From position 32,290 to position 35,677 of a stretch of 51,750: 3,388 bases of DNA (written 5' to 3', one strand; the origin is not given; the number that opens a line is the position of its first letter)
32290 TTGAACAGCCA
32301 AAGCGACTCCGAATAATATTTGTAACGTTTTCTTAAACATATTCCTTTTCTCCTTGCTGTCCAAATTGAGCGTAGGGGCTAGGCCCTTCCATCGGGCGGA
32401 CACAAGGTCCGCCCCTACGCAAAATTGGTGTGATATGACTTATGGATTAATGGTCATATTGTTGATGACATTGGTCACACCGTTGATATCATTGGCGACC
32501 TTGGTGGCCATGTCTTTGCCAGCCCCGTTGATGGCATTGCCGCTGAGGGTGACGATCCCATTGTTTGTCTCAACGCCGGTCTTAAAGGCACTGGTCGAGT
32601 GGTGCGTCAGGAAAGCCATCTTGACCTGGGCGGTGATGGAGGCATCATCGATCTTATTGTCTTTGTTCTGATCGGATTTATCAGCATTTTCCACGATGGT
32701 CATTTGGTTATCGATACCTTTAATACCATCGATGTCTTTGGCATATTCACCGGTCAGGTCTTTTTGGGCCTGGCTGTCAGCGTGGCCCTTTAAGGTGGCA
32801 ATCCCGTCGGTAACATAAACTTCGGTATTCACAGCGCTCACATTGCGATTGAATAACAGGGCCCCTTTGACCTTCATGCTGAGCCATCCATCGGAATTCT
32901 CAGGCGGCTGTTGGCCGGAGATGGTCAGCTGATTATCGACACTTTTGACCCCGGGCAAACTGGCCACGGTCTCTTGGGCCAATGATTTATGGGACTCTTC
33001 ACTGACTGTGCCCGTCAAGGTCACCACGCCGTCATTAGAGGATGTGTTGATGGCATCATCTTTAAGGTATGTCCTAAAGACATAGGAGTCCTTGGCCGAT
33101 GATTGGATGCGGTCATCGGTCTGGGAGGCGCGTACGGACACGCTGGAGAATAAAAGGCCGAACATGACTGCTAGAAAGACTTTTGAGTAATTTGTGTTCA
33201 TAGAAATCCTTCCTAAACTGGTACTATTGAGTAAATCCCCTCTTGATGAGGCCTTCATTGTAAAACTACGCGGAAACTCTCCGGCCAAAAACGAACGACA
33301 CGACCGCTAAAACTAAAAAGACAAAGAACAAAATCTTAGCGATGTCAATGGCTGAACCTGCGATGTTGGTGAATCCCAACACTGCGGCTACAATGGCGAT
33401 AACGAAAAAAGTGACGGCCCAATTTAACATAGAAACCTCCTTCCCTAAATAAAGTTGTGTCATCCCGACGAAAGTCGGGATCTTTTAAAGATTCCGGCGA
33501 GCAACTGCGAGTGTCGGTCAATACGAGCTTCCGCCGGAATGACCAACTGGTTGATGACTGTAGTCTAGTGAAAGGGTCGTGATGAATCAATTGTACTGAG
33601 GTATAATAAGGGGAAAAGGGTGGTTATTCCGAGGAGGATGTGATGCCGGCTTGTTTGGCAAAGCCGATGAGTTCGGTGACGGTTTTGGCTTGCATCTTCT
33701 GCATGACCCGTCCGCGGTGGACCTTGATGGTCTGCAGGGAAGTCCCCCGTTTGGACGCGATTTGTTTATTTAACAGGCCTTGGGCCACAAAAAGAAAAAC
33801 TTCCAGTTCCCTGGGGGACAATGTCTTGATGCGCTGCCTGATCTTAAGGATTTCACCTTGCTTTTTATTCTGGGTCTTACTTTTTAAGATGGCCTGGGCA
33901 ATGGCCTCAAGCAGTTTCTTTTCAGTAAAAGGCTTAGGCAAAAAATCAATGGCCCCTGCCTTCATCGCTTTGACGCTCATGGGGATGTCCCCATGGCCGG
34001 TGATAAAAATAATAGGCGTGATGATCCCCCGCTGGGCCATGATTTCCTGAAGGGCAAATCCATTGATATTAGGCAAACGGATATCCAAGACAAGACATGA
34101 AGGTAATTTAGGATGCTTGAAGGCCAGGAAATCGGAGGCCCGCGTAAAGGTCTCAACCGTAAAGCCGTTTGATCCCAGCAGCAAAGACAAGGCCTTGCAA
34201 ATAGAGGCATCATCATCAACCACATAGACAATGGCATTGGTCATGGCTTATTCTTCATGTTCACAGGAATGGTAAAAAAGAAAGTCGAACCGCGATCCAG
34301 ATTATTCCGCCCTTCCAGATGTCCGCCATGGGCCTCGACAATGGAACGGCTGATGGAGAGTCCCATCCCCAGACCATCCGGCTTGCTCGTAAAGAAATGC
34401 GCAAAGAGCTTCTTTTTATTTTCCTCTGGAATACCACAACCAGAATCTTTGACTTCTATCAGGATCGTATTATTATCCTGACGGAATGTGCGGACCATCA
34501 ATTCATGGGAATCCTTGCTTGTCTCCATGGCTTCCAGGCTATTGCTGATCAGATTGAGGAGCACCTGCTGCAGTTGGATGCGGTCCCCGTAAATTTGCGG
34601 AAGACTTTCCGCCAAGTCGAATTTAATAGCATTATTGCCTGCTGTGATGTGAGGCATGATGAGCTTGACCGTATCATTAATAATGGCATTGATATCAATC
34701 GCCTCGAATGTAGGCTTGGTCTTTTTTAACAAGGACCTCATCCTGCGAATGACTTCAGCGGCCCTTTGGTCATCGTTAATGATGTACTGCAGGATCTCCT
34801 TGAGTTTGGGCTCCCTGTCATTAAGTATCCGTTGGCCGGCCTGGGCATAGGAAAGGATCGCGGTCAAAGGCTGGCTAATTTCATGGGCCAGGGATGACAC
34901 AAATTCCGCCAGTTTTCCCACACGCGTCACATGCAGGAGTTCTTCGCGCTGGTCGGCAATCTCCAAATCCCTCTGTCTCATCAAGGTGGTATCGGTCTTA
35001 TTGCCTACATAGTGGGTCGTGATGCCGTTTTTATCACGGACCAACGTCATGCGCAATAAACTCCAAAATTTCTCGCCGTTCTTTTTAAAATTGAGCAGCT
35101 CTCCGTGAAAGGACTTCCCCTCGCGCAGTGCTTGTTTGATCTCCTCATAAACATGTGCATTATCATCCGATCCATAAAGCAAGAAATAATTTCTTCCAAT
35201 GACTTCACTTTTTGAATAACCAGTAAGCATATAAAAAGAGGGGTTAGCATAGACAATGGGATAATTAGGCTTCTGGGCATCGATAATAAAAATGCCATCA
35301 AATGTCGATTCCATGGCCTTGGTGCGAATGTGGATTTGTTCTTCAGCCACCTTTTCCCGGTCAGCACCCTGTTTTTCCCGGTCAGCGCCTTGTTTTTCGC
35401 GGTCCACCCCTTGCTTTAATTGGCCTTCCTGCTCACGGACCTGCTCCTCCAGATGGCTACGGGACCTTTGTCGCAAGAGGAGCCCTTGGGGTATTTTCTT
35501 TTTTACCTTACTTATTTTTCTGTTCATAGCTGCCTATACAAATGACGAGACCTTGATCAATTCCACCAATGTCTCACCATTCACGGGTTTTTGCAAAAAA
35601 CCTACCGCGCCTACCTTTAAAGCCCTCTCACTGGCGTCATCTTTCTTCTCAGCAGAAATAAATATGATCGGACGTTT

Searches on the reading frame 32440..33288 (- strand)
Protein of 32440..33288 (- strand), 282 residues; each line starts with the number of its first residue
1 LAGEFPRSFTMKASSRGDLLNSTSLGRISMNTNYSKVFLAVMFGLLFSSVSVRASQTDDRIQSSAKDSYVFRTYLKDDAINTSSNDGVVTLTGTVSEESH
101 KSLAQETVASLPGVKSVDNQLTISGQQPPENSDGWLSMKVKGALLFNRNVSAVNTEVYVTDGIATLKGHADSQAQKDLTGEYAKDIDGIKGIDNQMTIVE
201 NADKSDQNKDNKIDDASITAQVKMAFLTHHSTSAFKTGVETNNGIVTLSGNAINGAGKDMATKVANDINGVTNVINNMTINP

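Call 8: search_protein_families(library=pfam, proteins=[window:32440-33288:-])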
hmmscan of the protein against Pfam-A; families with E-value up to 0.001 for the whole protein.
window:32440-33288:- (282 aa): 2 families
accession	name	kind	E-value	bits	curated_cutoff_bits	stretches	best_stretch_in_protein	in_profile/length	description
PF04972.22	BON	-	1.9e-45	153.4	27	3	57-124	1-68/69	BON domain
PF21937.1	Yop-YscD_ppl_2nd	-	0.00035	20.7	27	0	80-122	22-65/67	YscD/CdsD-like Bon-like domain 2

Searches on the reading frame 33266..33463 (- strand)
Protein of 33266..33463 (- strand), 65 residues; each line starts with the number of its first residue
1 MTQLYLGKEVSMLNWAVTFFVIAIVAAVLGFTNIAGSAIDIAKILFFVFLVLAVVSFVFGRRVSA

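Call 8: search_protein_families(library=pfam, proteins=[window:33266-33463:-])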
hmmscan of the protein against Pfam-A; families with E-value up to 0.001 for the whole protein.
window:33266-33463:- (65 aa): 1 family
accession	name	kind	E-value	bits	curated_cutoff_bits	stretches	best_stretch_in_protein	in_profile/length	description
PF07043.18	DUF1328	-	1.1e-15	58.1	27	1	17-55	1-39/39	Protein of unknown function (DUF1328)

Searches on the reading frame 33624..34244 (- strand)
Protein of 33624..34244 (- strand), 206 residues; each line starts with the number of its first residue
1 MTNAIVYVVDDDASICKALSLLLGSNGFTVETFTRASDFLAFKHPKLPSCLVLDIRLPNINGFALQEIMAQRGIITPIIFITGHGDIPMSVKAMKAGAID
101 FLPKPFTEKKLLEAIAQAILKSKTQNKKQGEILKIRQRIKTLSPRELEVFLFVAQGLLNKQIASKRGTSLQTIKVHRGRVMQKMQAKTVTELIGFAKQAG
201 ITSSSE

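Call 8: search_protein_families(library=pfam, proteins=[window:33624-34244:-])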
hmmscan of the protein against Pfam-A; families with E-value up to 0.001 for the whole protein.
window:33624-34244:- (206 aa): 3 families
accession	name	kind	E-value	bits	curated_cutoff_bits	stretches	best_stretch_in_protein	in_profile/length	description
PF00072.30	Response_reg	-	3.2e-26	92.1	30.2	1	6-115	1-110/111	Response regulator receiver domain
PF00196.25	GerE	-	8.3e-16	57.8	23.5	1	141-195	2-56/57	Bacterial regulatory proteins, luxR family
PF08281.18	Sigma70_r4_2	-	2.5e-06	27.5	25.7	1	133-184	2-54/54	Sigma-70, region 4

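Call 13: find_encoding_contigs(protein=window:33624-34244:-, flank=10000, max_places=8)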
Protein window:33624-34244:- (206 aa): no gene with exactly this product is on record in the collection.
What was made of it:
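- Tried and rejected: An exact-protein look-up of the regulator returned no record (call 13).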

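Call 26: search_solved_structures(query=window:33624-34244:-, max_evalue=1e-10, show_alignments=1)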
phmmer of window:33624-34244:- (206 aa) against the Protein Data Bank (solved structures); distinct sequences matched with E-value up to 1e-10: 36.
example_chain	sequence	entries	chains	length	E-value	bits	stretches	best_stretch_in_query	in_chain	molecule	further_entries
1yio_A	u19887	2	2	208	1.9e-48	168.2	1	5-195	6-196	response regulatory protein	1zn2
5xso_A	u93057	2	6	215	5.5e-41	143.9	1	2-202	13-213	Response regulator FixJ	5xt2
1d5w_A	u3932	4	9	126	1.1e-25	94.1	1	4-118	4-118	TRANSCRIPTIONAL REGULATORY PROTEIN FIXJ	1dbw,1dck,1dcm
1dc7_A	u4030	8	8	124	3e-21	79.6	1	2-119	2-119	NITROGEN REGULATION PROTEIN | NITROGEN REGULATION PROTEIN NR(I) | NTRC RECEIVER DOMAIN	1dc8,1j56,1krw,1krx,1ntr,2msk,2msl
1l5y_A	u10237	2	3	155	4.4e-21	79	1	6-122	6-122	C4-DICARBOXYLATE TRANSPORT TRANSCRIPTIONAL REGULATORY PROTEIN DCTD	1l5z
1qkk_A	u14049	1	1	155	5.7e-21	78.6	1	6-121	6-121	C4-DICARBOXYLATE TRANSPORT TRANSCRIPTIONAL REGULATORY PROTEIN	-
5tqj_A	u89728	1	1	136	8.5e-18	68.3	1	5-115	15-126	Response regulator receiver protein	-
1zy2_A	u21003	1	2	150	2.8e-15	60.1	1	6-140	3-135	transcriptional regulator NtrC1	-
3t6k_A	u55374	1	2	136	6.2e-15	59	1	6-120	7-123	Response regulator receiver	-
8a5r_AAA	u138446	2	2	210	1.3e-14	57.9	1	135-201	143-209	Light-activated DNA-binding protein EL222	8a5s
4l4u_A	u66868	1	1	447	1.5e-14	57.7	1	6-140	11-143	Transcriptional regulator (NtrC family)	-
1ny5_A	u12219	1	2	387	2.1e-14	57.3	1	6-140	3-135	transcriptional regulator (NtrC family)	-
3p7n_A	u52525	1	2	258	3.6e-14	56.5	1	135-201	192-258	Sensor histidine kinase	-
9ji3_J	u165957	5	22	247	2e-13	54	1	4-128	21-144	DNA-binding response regulator | Possible two component system response transcriptional positive regulator PhoP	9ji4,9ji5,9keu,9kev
3r0j_A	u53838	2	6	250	2.1e-13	54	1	4-128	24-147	POSSIBLE TWO COMPONENT SYSTEM RESPONSE TRANSCRIPTIONAL POSITIVE REGULATOR PHOP | Response regulator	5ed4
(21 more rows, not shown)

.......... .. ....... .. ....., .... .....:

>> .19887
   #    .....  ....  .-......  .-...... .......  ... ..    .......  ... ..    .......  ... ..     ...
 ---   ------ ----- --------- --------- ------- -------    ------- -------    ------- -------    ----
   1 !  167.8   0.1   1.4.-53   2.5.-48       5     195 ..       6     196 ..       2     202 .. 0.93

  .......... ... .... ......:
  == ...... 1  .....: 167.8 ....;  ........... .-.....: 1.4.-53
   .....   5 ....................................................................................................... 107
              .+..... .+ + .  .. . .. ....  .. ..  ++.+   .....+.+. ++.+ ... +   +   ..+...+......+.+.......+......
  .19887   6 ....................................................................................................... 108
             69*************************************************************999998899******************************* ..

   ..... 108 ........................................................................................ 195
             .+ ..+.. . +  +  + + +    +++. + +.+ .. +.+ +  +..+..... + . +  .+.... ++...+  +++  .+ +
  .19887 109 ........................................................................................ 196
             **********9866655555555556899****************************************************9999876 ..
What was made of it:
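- On Operator of a FixJ/StyR-subfamily (NarL/LuxR-type HTH) response regulator: RR at 33624-34244: StyR E = 2e-48 and FixJ E = 5e-41 (call 26).
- Closest known: StyS/StyR and the STY2 box of PstyA. Same: The RR is the best solved homolog (E = 2e-48, call 26).
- The best solved homolog is StyR (E = 2e-48, call 26).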

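Call 45: find_related_loci(query=window:33624-34244:-, collection=metagenome_contigs, flank=6000)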
Query window:33624-34244:- (206 aa) in metagenome_contigs; peptide patterns used: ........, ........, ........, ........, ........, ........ (x = any residue, [..] = any of these).
600 stretches matched a pattern (row limit reached: there are more); 549 encode a relative of the query (tblastn E <= 1e-3); the best 80 are kept; 80 distinct loci.
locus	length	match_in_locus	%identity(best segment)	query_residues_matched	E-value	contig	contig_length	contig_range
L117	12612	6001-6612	84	1-204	5e-116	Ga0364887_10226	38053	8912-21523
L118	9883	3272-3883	82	1-204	3e-113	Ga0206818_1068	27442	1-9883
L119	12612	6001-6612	81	1-204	8e-111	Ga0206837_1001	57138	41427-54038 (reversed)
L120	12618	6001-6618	79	1-206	4e-108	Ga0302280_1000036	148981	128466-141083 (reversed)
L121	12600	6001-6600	79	3-202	8e-108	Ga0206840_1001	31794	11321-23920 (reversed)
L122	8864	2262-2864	80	4-204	1e-107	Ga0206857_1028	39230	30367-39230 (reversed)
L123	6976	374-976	81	3-203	2e-107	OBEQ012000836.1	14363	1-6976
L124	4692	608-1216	78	1-204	7e-107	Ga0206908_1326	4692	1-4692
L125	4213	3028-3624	79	5-203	1e-104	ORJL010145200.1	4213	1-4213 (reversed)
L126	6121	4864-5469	77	3-204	3e-104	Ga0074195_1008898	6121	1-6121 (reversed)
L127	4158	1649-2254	77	5-206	2e-104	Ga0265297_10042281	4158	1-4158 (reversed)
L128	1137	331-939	78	3-205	3e-112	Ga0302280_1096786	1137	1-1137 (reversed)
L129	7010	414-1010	77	5-203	3e-102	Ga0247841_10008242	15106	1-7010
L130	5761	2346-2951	76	3-204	3e-102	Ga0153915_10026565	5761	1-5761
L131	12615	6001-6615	76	2-206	2e-102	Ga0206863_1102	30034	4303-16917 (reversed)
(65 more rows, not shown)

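Call 67: search_protein_families(library=ncbifam, proteins=[window:33624-34244:-], max_evalue=0.001)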
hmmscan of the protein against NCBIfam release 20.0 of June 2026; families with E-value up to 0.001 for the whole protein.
window:33624-34244:- (206 aa): 99 families (the best 25 are shown)
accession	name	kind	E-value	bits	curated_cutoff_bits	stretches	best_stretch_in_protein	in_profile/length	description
NF006900.1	PRK09390.1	equivalog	3.2e-60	203.1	255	1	3-200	4-201/203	response regulator FixJ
NF040749.1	tetrathio_RR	equivalog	2.1e-48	164.6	290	1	5-194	1-186/191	tetrathionate respiration response regulator TtrR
NF047793.1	ResRegPgtA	equivalog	1.4e-26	93.3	650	1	6-125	8-127/414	two-component system response regulator PgtA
NF008176.1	PRK10923.1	equivalog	1.2e-23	83.5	620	1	1-129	1-129/469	nitrogen regulation protein NR(I)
TIGR01818.1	ntrC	equivalog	3.8e-20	72.1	558.6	1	6-132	1-127/463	nitrogen regulation protein NR(I)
NF011896.0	PRK15369.1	equivalog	4.7e-19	68.8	242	1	6-201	6-209/211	two component system response regulator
NF051870.1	NAssimRespRegNtrX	equivalog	5.6e-19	68.3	600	1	6-136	4-134/452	nitrogen assimilation response regulator NtrX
NF045944.1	ResRegRpaBCyano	equivalog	9.2e-19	67.7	330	1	8-129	2-121/229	response regulator transcription factor RpaB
NF040689.1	MtrAB_MtrA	equivalog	5.9e-18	65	300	1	6-134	1-125/219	MtrAB system response regulator MtrA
NF011695.0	PRK15115.1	equivalog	6.1e-18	64.8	763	1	4-168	7-169/445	two-component system response regulator GlrR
NF053854.1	RespRegPhoBBctds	equivalog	6.5e-18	64.9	270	1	7-130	2-125/225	two-component system response regulator PhoB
NF008296.0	PRK11083.1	equivalog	1.9e-17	63.5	273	1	2-128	2-126/228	two-component system response regulator CreB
NF007419.0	PRK09958.1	equivalog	1e-16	61.1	251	1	8-201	5-203/204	acid-sensing system DNA-binding response regulator EvgA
NF033791.1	ActR_PrrA_rreg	equivalog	3.5e-16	59.7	250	1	6-119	4-117/173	ActR/PrrA/RegA family redox response regulator transcription factor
NF008469.0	PRK11361.1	equivalog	5.2e-16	58.4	714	1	4-127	5-127/461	acetoacetate metabolism transcriptional regulator AtoC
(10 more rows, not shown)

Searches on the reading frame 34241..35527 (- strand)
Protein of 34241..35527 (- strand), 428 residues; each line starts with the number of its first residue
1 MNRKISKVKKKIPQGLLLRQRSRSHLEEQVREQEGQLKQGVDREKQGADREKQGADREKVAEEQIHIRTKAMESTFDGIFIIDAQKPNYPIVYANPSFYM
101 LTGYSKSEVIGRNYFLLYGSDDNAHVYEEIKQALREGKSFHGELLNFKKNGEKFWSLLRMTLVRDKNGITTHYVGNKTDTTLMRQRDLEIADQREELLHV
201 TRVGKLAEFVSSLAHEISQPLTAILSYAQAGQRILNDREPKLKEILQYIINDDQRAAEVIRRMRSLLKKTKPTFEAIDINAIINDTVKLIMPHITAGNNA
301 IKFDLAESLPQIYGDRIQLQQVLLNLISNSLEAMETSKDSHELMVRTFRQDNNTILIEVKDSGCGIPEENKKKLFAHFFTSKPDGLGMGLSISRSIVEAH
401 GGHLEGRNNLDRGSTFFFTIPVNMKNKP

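Call 8: search_protein_families(library=pfam, proteins=[window:34241-35527:-])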
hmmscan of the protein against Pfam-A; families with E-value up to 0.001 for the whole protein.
window:34241-35527:- (428 aa): 7 families
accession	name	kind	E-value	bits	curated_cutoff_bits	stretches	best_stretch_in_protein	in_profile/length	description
PF02518.31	HATPase_c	-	4.1e-24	85.6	26.4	1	314-422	1-109/111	Histidine kinase-, DNA gyrase B-, and HSP90-like ATPase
PF13426.13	PAS_9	-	1.2e-18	67.7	27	1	77-181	2-102/103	PAS domain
PF00989.32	PAS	-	5.5e-16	59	22.6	1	71-175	6-108/113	PAS fold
PF08447.18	PAS_3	-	8.1e-14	52.1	25.6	1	91-175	1-87/89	PAS fold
PF00512.31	HisKA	-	5.8e-10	39.5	26.9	1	206-268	2-62/66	His Kinase A (phospho-acceptor) domain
PF14501.12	HATPase_c_5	-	8.6e-07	29.3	22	1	317-408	4-90/102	GHKL domain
PF08448.16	PAS_4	-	3.9e-05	24.3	23.1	1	77-181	6-106/110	PAS fold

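Call 27: search_solved_structures(query=window:34241-35527:-, max_evalue=1e-8)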
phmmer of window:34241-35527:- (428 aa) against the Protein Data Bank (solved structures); distinct sequences matched with E-value up to 1e-8: 160 (the best 60 are shown).
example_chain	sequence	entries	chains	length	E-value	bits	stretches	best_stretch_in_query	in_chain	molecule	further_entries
8a3u_A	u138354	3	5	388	8.1e-63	216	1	72-423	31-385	Putative Sensory box protein,Sensor protein FixL | Putative Sensory box protein,Putative Sensory box protein,Sensor protein FixL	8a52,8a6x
8a7f_A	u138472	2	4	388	1.1e-62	215.5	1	72-423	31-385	Putative Sensory box protein,Sensor protein FixL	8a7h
4gcz_A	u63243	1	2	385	5.7e-62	213.2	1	64-425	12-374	Blue-light photoreceptor, Sensor protein fixL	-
9jfj_A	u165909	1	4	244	3.1e-29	105.4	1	196-427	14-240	Sensor histidine kinase ZraS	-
9vf7_A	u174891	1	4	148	3.3e-27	98.7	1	70-182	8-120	histidine kinase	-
3a0r_A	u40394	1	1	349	5.7e-27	98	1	96-423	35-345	Sensor protein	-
9qq6_A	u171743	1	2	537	2.5e-26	95.9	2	208-416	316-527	histidine kinase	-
9vf8_A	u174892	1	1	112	7.1e-26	94.4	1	78-180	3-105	histidine kinase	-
6azr_A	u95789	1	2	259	8.1e-26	94.2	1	193-423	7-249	Sensor histidine kinase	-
5uht_A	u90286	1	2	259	8.1e-26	94.2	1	193-423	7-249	Sensor histidine kinase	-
2c2a_A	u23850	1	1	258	8.1e-26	94.2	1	193-423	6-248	SENSOR HISTIDINE KINASE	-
3dge_A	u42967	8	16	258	8.6e-26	94.1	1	193-423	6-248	Sensor protein | Histidine kinase | Sensor histidine kinase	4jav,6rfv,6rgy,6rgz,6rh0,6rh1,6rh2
4jas_A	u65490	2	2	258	1.1e-24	90.4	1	193-423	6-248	Histidine kinase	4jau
6rh7_A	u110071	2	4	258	2.1e-24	89.5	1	193-423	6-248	Sensor histidine kinase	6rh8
2z6d_A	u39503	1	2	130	7.5e-24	87.7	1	70-180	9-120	Phototropin-2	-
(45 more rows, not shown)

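Call 67: search_protein_families(library=ncbifam, proteins=[window:34241-35527:-], max_evalue=0.001)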
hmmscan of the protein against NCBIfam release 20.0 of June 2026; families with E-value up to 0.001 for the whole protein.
window:34241-35527:- (428 aa): 87 families (the best 25 are shown)
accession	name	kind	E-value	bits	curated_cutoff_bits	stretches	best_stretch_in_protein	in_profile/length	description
NF008468.0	PRK11360.1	equivalog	4e-59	200.5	646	1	71-426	273-612/616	two-component system sensor histidine kinase AtoS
NF041777.1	sens_FixL_Rhizob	equivalog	5.3e-58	196.8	850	1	50-424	99-483/485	sensor protein FixL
NF052574.1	HisKinEspCMyxo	equivalog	4.5e-52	177.2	1200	1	58-422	276-637/785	serine histidine kinase EspC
TIGR02938.1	nifL_nitrog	equivalog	3.4e-43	147.9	242.45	2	205-407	275-479/494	nitrogen fixation negative regulator NifL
NF010076.0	PRK13557.1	subfamily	8.7e-42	143.2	631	1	45-424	9-396/540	histidine kinase famiy protein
NF007688.0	PRK10364.1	equivalog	7.2e-36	123.9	479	1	185-427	224-456/460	two-component system sensor histidine kinase ZraS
NF047874.1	MASE3_PAS_HK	subfamily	2.2e-33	116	560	1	45-425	244-628/655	MASE3 domain-containing sensor histidine kinase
NF046044.1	PnpS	equivalog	5.1e-33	114.6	400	1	22-421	17-390/390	two-component system histidine kinase PnpS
NF006800.0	PRK09303.1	equivalog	6.5e-33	114.2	342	1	178-425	123-380/383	histidine kinase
NF010411.0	PRK13837.1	equivalog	2.4e-31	108.6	647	1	195-426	439-679/828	two-component system VirA-like sensor kinase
NF040750.1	tetrathio_HK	equivalog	5.4e-31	107.7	750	1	184-411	316-543/555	tetrathionate respiration histidine kinase TtrS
NF047794.1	HisKinPtgB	equivalog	9.5e-31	106.7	1000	1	191-413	427-646/656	two-component system sensor histidine kinase PgtB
NF052573.1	HisKinEspAMyxo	equivalog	1.1e-30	106.3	1400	1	58-422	246-611/755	serine histidine kinase EspA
NF052306.1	BluLightHisKinLov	equivalog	2.7e-30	105.4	450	1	51-194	7-151/334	blue-light-activated histidine kinase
NF047466.1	hybrid_RR_LvrB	exception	1.1e-27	97.2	500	1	184-422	130-376/377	hybrid histidine kinase/response regulator LvrB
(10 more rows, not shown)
